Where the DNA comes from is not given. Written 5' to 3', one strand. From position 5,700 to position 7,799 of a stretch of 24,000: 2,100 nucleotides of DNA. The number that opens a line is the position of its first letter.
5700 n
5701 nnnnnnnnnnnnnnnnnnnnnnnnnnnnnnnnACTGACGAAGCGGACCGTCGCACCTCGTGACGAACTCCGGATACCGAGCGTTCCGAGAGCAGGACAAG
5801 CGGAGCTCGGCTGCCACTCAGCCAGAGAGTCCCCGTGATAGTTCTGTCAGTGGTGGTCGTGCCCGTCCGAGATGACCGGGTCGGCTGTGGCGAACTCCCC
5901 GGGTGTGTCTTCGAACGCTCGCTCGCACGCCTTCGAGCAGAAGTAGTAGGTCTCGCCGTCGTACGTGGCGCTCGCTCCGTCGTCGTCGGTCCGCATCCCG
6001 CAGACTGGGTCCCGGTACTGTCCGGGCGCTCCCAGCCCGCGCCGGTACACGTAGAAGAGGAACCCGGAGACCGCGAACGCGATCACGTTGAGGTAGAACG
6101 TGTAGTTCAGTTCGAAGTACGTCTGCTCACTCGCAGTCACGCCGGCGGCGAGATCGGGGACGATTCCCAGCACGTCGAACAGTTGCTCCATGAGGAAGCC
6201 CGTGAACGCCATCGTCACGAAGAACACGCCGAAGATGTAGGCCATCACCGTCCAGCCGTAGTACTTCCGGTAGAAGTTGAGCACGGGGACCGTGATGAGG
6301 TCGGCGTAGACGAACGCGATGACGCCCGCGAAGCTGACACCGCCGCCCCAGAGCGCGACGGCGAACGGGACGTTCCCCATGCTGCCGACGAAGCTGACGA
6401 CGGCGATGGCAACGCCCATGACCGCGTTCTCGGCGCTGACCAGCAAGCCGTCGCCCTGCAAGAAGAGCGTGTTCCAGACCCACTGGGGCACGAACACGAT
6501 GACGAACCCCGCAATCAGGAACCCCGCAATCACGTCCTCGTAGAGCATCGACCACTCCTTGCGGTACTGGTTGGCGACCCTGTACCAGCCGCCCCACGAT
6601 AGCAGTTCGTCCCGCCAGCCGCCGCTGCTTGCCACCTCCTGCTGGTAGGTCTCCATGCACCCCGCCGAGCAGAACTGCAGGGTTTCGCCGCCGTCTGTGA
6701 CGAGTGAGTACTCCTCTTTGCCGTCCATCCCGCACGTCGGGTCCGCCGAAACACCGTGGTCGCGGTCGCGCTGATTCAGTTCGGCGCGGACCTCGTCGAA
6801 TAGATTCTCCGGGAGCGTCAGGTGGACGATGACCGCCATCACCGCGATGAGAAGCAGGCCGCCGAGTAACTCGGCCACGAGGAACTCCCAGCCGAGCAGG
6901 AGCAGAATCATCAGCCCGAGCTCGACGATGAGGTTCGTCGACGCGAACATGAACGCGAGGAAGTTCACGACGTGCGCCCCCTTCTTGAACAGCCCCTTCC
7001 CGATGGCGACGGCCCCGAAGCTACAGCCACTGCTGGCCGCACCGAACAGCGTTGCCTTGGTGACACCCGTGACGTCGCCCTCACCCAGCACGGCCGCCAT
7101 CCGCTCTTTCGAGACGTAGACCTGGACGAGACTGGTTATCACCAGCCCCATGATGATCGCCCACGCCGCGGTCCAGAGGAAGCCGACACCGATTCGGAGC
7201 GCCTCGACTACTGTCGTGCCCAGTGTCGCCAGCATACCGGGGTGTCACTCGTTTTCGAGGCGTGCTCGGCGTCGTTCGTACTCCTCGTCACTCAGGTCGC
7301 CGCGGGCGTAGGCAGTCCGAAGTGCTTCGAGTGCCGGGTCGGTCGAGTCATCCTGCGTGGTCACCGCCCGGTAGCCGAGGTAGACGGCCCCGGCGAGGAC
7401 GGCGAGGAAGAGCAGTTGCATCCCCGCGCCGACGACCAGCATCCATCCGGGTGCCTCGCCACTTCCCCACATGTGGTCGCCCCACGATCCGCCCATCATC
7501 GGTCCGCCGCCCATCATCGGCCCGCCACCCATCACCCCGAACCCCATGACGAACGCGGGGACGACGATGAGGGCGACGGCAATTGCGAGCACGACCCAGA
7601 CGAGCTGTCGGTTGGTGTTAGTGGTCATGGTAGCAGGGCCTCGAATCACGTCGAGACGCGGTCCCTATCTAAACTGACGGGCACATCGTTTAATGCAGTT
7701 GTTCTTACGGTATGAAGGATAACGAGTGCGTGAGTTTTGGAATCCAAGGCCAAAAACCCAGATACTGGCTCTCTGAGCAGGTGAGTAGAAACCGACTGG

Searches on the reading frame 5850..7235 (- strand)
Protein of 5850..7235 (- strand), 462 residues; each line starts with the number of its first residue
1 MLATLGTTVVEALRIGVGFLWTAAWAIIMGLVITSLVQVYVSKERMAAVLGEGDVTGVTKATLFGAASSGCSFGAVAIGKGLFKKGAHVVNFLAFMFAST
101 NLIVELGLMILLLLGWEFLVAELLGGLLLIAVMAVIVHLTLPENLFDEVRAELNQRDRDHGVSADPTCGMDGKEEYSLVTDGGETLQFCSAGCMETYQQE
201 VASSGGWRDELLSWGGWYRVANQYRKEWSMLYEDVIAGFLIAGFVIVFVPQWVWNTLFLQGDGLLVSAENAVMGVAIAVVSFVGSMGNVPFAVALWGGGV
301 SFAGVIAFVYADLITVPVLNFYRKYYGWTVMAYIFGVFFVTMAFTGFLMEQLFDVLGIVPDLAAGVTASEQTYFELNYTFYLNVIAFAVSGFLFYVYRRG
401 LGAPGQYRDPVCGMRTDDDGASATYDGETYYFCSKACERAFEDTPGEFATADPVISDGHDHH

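Call 12: search_protein_families(library=pfam, proteins=[window:5850-7235:-], max_evalue=0.001)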
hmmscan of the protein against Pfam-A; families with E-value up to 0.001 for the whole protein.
window:5850-7235:- (462 aa): 4 families
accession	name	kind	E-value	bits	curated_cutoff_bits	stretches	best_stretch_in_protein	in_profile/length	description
PF03773.19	ArsP_1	-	1.5e-55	188.9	32.3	1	11-349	4-292/294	Predicted permease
PF04945.19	YHS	-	4.8e-15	55.7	30.3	1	409-451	3-46/47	YHS domain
PF24273.1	TRASH_HVO_1752_C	-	5.6e-08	33.3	27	1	411-444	6-39/47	HVO_1752, C-terminal TRASH domain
PF06467.20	zf-FCS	-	0.00021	21.5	22.4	0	425-437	23-35/39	MYM-type Zinc finger with FCS sequence motif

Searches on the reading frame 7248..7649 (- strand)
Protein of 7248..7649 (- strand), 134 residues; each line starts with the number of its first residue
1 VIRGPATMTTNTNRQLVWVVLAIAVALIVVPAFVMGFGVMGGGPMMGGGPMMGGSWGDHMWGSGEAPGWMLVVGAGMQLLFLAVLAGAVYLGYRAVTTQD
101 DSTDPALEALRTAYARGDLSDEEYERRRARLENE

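Call 12: search_protein_families(library=pfam, proteins=[window:7248-7649:-], max_evalue=0.001)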
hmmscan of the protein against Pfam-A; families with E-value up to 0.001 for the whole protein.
window:7248-7649:- (134 aa): 2 families
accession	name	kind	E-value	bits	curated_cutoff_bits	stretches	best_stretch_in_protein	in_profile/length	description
PF09851.14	SHOCT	-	2.1e-07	30.9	27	1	106-131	2-27/28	Short C-terminal domain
PF08044.16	DUF1707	-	0.00021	21.7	27.6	1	104-130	9-35/53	DUF1707 SHOCT-like domain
